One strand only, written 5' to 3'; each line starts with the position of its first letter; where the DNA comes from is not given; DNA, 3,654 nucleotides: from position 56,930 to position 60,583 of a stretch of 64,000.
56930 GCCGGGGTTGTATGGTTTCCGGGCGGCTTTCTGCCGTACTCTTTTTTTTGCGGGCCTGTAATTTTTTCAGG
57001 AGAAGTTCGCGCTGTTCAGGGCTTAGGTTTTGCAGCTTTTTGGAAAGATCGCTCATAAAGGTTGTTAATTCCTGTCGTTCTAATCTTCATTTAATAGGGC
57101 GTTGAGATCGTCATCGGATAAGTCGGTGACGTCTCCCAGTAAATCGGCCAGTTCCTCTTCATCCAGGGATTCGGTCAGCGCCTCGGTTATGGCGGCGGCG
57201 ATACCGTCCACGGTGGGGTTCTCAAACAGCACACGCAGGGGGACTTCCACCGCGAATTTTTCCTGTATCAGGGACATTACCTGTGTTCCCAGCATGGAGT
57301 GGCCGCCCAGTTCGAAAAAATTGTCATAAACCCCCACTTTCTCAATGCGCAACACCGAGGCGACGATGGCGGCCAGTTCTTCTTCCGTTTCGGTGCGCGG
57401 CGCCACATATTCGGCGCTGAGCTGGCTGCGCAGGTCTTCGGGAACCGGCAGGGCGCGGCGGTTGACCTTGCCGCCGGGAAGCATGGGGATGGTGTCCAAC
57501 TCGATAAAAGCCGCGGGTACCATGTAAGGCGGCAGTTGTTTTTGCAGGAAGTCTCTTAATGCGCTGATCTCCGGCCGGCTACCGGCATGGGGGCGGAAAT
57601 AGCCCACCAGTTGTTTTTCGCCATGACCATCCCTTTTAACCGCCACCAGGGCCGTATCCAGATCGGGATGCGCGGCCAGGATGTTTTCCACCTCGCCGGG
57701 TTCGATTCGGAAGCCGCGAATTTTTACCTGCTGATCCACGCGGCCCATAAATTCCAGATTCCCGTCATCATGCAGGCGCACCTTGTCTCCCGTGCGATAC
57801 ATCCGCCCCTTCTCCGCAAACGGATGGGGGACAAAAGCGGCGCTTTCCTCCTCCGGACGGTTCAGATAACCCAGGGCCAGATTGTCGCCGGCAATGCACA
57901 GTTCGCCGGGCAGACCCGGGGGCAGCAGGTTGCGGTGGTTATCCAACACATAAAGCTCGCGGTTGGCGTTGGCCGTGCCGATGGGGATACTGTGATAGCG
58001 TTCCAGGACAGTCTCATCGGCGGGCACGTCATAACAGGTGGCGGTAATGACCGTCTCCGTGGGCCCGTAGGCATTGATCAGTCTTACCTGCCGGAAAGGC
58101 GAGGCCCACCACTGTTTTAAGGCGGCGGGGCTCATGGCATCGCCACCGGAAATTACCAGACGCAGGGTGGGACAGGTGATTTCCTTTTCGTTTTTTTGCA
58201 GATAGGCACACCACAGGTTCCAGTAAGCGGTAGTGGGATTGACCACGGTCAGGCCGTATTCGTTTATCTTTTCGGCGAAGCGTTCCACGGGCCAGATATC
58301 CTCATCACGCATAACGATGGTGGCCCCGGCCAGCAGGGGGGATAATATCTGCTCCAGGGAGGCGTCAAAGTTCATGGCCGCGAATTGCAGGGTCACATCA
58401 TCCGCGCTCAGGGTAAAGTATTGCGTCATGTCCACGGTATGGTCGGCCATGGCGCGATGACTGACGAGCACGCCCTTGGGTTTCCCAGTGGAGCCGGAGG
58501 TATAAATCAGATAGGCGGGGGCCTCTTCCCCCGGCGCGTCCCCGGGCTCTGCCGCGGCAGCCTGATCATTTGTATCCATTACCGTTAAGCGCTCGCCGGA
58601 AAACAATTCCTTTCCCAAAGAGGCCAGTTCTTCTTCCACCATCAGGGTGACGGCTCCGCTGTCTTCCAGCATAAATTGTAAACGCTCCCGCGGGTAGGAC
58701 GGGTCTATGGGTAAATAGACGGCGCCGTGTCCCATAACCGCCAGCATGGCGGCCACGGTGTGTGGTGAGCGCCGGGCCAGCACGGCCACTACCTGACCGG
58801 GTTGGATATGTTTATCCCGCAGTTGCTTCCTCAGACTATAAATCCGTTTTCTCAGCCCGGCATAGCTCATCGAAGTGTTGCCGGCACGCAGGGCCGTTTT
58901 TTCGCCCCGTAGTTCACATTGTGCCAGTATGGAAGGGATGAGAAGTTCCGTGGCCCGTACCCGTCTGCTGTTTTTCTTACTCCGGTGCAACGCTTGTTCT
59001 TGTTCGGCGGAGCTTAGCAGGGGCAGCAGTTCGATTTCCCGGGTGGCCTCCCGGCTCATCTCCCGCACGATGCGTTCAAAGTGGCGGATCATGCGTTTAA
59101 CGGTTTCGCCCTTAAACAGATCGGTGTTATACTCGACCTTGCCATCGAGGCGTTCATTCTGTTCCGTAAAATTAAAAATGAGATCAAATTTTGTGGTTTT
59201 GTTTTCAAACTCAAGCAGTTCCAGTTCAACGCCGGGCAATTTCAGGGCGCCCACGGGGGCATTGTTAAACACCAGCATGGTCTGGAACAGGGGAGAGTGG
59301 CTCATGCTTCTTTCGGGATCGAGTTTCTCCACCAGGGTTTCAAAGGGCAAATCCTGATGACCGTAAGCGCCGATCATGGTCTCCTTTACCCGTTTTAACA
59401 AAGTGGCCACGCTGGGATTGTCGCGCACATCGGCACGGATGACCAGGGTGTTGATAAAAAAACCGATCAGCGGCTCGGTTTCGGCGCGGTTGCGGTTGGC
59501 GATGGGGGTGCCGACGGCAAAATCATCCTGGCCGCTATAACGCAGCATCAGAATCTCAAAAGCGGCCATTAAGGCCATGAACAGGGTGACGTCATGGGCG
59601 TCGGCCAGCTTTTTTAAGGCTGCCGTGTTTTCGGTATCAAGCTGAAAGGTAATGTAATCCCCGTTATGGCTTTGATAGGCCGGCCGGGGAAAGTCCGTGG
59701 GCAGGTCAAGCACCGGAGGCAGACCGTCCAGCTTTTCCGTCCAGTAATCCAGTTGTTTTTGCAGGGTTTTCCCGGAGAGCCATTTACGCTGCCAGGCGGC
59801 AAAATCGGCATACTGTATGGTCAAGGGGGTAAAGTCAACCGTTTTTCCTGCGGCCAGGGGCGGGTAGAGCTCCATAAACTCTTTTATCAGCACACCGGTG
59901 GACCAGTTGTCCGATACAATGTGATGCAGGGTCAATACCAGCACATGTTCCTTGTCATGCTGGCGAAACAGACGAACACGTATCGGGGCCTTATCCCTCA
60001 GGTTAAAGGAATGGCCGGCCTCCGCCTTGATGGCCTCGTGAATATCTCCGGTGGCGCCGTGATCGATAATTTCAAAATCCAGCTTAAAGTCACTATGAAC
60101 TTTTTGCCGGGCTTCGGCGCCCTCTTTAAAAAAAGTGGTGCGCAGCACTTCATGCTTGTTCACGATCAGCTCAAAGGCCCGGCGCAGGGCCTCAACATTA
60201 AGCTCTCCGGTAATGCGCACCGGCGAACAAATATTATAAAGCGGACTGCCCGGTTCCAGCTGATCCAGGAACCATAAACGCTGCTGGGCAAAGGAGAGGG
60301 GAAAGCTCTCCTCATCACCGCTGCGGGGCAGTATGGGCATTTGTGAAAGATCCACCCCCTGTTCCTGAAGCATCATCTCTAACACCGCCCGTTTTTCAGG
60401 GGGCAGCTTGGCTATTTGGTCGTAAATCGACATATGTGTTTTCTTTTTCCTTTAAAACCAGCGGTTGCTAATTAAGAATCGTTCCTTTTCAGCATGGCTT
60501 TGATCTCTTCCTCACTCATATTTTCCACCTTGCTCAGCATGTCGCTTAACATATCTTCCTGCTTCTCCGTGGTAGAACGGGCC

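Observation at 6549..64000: Colinear PKS plus 13-module NRPS cluster predicting a sulfated, Ser-rich 3-hydroxyacyl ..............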

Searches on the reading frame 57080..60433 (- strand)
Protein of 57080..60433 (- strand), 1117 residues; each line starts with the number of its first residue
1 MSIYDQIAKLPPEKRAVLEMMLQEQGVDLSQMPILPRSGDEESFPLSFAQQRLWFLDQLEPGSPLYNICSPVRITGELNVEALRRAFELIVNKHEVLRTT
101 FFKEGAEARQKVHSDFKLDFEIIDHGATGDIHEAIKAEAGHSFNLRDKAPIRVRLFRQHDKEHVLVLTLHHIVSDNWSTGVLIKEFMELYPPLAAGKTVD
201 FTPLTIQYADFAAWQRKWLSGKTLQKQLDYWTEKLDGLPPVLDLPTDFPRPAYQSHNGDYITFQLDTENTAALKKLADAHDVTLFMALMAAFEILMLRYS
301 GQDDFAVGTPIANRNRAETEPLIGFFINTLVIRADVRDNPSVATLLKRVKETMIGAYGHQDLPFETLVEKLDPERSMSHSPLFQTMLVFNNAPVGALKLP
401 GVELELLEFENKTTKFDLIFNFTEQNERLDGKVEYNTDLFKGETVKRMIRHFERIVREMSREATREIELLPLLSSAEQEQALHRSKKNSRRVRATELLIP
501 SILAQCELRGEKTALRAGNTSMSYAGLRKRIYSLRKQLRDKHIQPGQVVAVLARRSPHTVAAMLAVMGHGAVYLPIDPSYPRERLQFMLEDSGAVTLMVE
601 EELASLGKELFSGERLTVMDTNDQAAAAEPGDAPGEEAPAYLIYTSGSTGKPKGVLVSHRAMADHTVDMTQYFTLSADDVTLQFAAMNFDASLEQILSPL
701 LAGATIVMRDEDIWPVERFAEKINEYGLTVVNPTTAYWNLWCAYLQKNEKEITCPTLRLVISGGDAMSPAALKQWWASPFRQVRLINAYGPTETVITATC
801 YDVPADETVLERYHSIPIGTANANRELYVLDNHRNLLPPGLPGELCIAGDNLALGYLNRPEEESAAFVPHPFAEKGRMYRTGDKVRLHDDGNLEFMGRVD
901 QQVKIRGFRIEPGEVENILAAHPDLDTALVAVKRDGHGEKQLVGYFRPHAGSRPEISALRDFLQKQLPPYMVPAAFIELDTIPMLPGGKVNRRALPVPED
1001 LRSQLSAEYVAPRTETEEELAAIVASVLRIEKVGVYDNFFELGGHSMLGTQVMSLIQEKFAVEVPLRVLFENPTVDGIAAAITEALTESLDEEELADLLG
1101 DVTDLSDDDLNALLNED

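Call 3: search_protein_families(library=pfam, proteins=[window:57080-60433:-], max_evalue=0.00001)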
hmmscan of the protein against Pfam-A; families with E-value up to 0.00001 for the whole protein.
window:57080-60433:- (1117 aa): 4 families
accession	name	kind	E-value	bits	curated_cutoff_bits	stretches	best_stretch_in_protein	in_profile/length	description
PF00668.25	Condensation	-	1.8e-112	376.8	30.6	1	42-480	3-454/456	Condensation domain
PF00501.34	AMP-binding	-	1.6e-78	264.6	29.9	1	505-857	4-384/384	AMP-binding enzyme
PF00550.31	PP-binding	-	1e-14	54.9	20.8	1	1019-1082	2-67/67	Phosphopantetheine attachment site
PF13193.12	AMP-binding_C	-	3.9e-07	31.3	24.5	1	914-989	1-76/76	AMP-binding enzyme C-terminal domain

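Call 8: find_encoding_contigs(protein=window:57080-60433:-, flank=10000, max_places=6)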
Protein window:57080-60433:- (1117 aa): 1 contig read that carries it; 1 place shown.
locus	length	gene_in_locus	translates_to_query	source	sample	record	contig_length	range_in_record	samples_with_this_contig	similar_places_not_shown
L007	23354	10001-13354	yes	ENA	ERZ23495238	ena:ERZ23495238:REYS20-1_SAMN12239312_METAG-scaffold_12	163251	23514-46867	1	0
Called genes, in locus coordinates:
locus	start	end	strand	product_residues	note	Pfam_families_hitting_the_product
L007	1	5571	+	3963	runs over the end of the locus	PF00501:AMP-binding, PF23024:AMP-dom_DIP2-like, PF00550:PP-binding, PF00109:ketoacyl-synt, PF02801:Ketoacyl-synt_C, PF16197:KAsynt_C_assoc, PF22621:CurL-like_PKS_C, PF00698:Acyl_transf_1, +15 more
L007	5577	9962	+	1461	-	PF00109:ketoacyl-synt, PF02801:Ketoacyl-synt_C, PF16197:KAsynt_C_assoc, PF22336:RhiE-like_linker, PF22621:CurL-like_PKS_C, PF00698:Acyl_transf_1, PF08659:KR, PF00550:PP-binding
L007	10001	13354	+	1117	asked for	PF00668:Condensation, PF00501:AMP-binding, PF13193:AMP-binding_C (weak), PF00550:PP-binding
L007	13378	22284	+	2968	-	PF00668:Condensation, PF00501:AMP-binding, PF13193:AMP-binding_C, PF00550:PP-binding, PF00685:Sulfotransfer_1, PF13469:Sulfotransfer_3, PF00668:Condensation, PF00501:AMP-binding, +3 more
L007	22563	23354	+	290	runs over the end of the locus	-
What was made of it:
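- On Modular NRPS/PKS hybrid lipopeptide cluster: The precomputed Pfam list for the 3963-aa upstream product begins AMP-binding, AMP-dom_DIP2-like, PP-binding, KS… (call 8).
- Tried and rejected: Its N-terminal half is therefore known only from the Pfam list in call 8.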

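Call 10: search_protein_families(library=pfam, proteins=[L007:1-5571:+, L007:5577-9962:+], max_evalue=0.0001)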
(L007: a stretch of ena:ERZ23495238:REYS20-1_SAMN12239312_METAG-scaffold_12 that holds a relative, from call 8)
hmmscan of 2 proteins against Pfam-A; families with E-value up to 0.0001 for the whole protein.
L007:1-5571:+ (1856 aa): 10 families
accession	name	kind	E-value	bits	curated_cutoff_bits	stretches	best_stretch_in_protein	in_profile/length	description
PF00668.25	Condensation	-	5.8e-107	358.6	30.6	1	783-1235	4-456/456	Condensation domain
PF00501.34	AMP-binding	-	1.9e-84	284.2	29.9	1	1255-1596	1-384/384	AMP-binding enzyme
PF08659.16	KR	-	3.3e-52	177.5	22.6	1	422-598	1-179/180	KR domain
PF00550.31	PP-binding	-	6.4e-31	106.9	20.8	2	1753-1816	1-66/67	Phosphopantetheine attachment site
PF00107.32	ADH_zinc_N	-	3.2e-18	66.3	31.8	1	231-337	1-107/129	Zinc-binding dehydrogenase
PF13602.12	ADH_zinc_N_2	-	1.3e-17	65.4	27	1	264-402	2-134/134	Zinc-binding dehydrogenase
PF23297.2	ACP_SdgA_C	-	8e-17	61.6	27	1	693-766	10-83/95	Highly reducing polyketide synthase sdgA, C-terminal ACP domain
PF00106.31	adh_short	-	2e-10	40.9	26.6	1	425-577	4-158/195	short chain dehydrogenase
PF08240.17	ADH_N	-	4.3e-10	40.2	23.5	1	111-167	2-61/104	Alcohol dehydrogenase GroES-like domain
PF13193.12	AMP-binding_C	-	8.5e-07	30.2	24.5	1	1655-1728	1-76/76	AMP-binding enzyme C-terminal domain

L007:5577-9962:+ (1461 aa): 8 families
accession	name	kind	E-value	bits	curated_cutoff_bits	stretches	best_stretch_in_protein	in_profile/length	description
PF00109.32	ketoacyl-synt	-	7.1e-72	242.5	20.8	1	12-261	3-252/252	Beta-ketoacyl synthase, N-terminal domain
PF00698.26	Acyl_transf_1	-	1.7e-54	185.9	32.7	1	538-823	2-280/319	Acyl transferase domain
PF02801.28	Ketoacyl-synt_C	-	3.6e-43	146.8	20.8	1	269-387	1-118/119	Beta-ketoacyl synthase, C-terminal domain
PF08659.16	KR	-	5.6e-22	79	22.6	1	1091-1275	3-176/180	KR domain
PF22621.2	CurL-like_PKS_C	-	4.4e-21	75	27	1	452-514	2-64/64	CurL-like, PKS C-terminal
PF16197.11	KAsynt_C_assoc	-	5e-16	59.5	33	1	390-493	1-103/111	Ketoacyl-synthetase C-terminal extension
PF00550.31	PP-binding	-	8.2e-16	58.5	20.8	1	1360-1420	2-64/67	Phosphopantetheine attachment site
PF22336.2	RhiE-like_linker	-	1.4e-13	51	27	1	455-515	2-61/67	RhiE-like, KS-MAT linker domain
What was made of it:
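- On Statine-type NRPS-PKS-NRPS unit: The next gene starts with a C domain (calls 8, 10, 3).
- Upstream gene: FAAL-ACP-KS-AT-…-ER-KR-ACP-C-A-T ends 5 nt before the PKS gene on the same strand (calls 8, 10).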

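Call 33: find_related_loci(query=L007:1-1800:+, collection=metagenome_contigs, flank=10000)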
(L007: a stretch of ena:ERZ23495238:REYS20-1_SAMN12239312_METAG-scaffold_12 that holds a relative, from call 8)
Query L007:1-1800:+ (600 aa) in metagenome_contigs; peptide patterns used: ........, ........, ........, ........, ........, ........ (x = any residue, [..] = any of these).
362 stretches matched a pattern; 1 encode a relative of the query (tblastn E <= 1e-3); 1 distinct loci.
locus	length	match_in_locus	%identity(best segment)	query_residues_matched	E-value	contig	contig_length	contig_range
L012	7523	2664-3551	29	109-402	1e-25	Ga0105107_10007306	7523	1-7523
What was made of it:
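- Tried and rejected: The metagenome scan with the upstream protein returned only an unrelated 29%-identical locus, L012 (call 33).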

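Call 59: find_homologous_proteins(query=L007:1-5568:+, max_evalue=1e-100)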
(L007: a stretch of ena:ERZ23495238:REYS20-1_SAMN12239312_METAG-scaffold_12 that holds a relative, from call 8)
Query L007:1-5568:+ (1856 aa): 4042 proteins with E <= 1e-100 among 8000 candidates; the best 120 are listed.
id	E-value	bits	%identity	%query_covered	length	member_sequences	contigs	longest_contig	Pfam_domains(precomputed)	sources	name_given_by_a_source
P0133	0.0e+0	2174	55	97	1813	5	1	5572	PF08659.17,PF16363.12,PF00550.32,PF13561.13,PF00501.35,PF13193.13,PF23297.2,PF01370.28,PF00668.26,PF00107.33,PF00106.32,PF13602.13,PF08240.18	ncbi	-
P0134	0.0e+0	1976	36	60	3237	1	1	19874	PF00668.26,PF00550.32,PF00501.35,PF13193.13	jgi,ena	-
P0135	0.0e+0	1786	33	66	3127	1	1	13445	PF00668.26,PF14360.13,PF00550.32,PF18563.7,PF00501.35,PF13193.13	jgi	jgi:amino acid adenylation domain-containing protein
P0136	0.0e+0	1647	38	60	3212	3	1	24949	PF00668.26,PF00550.32,PF00501.35,PF13193.13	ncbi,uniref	ncbi:amino acid adenylation domain-containing protein, partial [Kitasatospora sp. NPDC001547]|uniref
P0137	0.0e+0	1579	34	59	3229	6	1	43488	PF00668.26,PF00550.32,PF00501.35,PF13193.13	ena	-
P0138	0.0e+0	1535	39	59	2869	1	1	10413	PF00668.26,PF00550.32,PF00501.35,PF13193.13,PF00975.27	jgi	jgi:amino acid adenylation domain-containing protein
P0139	0.0e+0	1533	37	60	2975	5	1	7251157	PF00668.26,PF00550.32,PF00501.35,PF13193.13,PF00975.27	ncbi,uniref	ncbi:D-alanine--D-alanyl carrier protein ligase [Streptomyces sp. enrichment culture]|uniref:non-rib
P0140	0.0e+0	1527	43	98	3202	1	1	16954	PF08659.17,PF21394.4,PF21089.4,PF00550.32,PF00501.35,PF13193.13,PF23297.2,PF22953.4,PF00698.27,PF00668.26,PF00107.33,PF14765.13,PF00106.32,PF13602.13,PF08240.18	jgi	jgi:amino acid adenylation domain-containing protein/non-ribosomal peptide synthase protein (TIGR017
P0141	0.0e+0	1511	32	60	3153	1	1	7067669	PF00668.26,PF00550.32,PF00501.35,PF13193.13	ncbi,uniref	ncbi:hypothetical protein KCMC57_up10650 [Kitasatospora sp. CMC57]|uniref:Carrier domain-containing 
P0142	0.0e+0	1507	38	56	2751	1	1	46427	PF00668.26,PF00550.32,PF00501.35,PF13193.13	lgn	-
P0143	0.0e+0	1506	30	64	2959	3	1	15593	PF00668.26,PF00550.32,PF00501.35,PF13193.13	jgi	-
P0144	0.0e+0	1477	37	59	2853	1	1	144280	PF00668.26,PF00534.27,PF00550.32,PF12697.14,PF00501.35,PF13193.13,PF00975.27,PF13439.13,PF20706.4,PF13692.13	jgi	jgi:amino acid adenylation domain-containing protein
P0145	0.0e+0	1474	35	62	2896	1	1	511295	PF00668.26,PF00550.32,PF12697.14,PF00501.35,PF13193.13,PF00561.27,PF00975.27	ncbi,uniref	ncbi:amino acid adenylation domain-containing protein [Streptomyces sp. NPDC052396]|uniref:amino aci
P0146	0.0e+0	1409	31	57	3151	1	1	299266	PF00668.26,PF00550.32,PF00501.35,PF13193.13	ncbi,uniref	ncbi:amino acid adenylation domain-containing protein [Amycolatopsis sp. NPDC004625]|uniref:non-ribo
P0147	0.0e+0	1403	39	99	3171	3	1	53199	PF08659.17,PF21089.4,PF00550.32,PF13561.13,PF00501.35,PF13193.13,PF23297.2,PF22953.4,PF00698.27,PF00668.26,PF00107.33,PF14765.13,PF00106.32,PF13602.13,PF08240.18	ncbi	-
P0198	0.0e+0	1117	33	56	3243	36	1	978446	PF00668.26,PF00550.32,PF00501.35,PF13193.13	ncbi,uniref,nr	ncbi:amino acid adenylation domain-containing protein [Bradyrhizobium sp. IC3123]|uniref:non-ribosom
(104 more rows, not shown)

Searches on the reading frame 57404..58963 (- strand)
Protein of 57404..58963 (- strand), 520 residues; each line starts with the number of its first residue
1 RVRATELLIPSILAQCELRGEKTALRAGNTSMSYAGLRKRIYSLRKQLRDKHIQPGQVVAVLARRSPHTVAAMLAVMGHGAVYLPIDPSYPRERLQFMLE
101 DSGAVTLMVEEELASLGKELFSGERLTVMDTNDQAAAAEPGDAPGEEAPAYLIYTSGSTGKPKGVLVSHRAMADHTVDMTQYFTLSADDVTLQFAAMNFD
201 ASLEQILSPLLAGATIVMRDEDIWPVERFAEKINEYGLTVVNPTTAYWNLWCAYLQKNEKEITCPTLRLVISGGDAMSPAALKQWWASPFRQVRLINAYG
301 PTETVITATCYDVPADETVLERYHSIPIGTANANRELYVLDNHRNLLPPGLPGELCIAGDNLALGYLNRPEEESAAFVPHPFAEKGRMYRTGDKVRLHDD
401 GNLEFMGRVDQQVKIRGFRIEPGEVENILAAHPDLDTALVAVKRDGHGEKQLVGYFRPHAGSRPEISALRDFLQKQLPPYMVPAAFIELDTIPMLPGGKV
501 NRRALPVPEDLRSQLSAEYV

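Call 71: search_solved_structures(query=window:57404-58963:-, max_evalue=1e-40)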
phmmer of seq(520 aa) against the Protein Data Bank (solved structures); distinct sequences matched with E-value up to 1e-40: 71 (the best 60 are shown).
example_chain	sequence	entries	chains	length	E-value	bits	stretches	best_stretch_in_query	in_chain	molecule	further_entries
9be3_A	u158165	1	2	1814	5.7e-164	550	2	18-518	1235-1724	Linear gramicidin synthase subunit A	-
9be4_A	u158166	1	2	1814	5.7e-164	550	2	18-518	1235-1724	Linear gramicidin synthase subunit A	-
6mfz_A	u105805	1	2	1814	5.7e-164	550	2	18-518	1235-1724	Linear gramicidin synthase subunit A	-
9meh_A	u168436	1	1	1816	5.7e-164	550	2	18-518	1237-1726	Linear gramicidin synthase subunit A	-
6mfy_A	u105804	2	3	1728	8.4e-164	549.4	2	18-510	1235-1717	Linear gramicidin synthase subunit A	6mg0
8xjz_C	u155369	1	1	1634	4.5e-120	405.2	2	19-505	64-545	Peptide synthetase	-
4d4g_A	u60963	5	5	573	6.3e-102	345.3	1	15-509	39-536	APNAA1 | APNA A1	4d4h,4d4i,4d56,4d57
9bfd_A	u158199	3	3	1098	5.3e-94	319.2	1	15-519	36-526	Tyrocidine synthase 1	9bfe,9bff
5u89_A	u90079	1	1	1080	7.2e-86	292.3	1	15-509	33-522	Amino acid adenylation domain protein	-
1amu_A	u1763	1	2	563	1.1e-83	285.2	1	17-511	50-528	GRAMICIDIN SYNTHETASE 1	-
5ja1_A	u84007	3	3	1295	1.8e-83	284.4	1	17-514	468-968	Enterobactin synthase component F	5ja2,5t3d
6n8e_A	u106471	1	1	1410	1.9e-82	281.1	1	20-506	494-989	holo-ObiF1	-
6ea3_B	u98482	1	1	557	2.1e-82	280.9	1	14-509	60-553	adenylation domain of Fuscachelin synthetase component H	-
5es5_A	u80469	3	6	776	1.7e-80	274.6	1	15-511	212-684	Linear gramicidin synthetase subunit A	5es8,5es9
5es6_A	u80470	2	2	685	2.8e-80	273.9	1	15-507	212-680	Linear gramicidin synthase subunit A | Linear gramicidin synthetase subunit A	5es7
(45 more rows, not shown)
